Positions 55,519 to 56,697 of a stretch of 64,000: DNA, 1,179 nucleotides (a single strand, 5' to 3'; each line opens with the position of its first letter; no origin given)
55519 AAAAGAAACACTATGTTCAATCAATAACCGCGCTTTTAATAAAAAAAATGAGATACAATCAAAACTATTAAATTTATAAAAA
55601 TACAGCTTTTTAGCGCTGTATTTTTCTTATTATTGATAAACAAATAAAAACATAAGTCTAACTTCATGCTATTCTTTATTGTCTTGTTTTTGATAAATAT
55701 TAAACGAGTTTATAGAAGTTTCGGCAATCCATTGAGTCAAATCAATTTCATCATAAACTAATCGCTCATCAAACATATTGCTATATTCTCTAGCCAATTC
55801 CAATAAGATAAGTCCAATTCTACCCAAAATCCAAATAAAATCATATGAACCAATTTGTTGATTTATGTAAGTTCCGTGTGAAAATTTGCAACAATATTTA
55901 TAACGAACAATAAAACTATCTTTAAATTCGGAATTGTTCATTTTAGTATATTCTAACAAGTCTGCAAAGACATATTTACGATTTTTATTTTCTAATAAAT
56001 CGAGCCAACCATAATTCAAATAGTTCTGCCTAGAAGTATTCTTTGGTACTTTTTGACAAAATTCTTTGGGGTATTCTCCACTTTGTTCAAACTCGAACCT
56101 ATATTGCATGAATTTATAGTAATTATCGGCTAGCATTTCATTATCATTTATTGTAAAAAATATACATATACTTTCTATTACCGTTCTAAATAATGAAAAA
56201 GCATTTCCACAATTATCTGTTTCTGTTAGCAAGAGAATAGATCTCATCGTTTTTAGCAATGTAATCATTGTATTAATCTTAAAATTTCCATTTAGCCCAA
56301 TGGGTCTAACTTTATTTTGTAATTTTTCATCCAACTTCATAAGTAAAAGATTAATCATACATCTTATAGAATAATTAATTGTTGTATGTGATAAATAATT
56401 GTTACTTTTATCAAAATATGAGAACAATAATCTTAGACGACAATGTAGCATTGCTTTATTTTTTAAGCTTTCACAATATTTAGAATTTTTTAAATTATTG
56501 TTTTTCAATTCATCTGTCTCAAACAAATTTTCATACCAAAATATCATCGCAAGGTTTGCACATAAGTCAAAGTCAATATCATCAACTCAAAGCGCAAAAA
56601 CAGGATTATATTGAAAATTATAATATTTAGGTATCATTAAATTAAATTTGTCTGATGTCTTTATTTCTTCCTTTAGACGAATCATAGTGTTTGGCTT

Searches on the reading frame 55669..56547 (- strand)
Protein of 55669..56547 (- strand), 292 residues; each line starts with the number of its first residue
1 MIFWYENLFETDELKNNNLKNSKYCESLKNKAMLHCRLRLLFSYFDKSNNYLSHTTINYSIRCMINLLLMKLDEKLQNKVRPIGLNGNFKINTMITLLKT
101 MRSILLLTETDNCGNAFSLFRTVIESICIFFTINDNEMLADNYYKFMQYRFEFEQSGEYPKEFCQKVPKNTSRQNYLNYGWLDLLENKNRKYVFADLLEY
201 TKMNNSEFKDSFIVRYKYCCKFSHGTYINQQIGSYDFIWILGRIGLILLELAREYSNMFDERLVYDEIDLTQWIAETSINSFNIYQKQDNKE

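Call 23: search_protein_families(library=pfam, proteins=[window:55669-56547:-], max_evalue=0.001)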
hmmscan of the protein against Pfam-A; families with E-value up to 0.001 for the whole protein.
window:55669-56547:- (292 aa): 1 family
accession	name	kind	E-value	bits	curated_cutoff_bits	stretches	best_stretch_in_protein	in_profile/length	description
PF18928.5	DUF5677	-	3.9e-05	24.2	27.1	1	95-227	9-152/166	Family of unknown function (DUF5677)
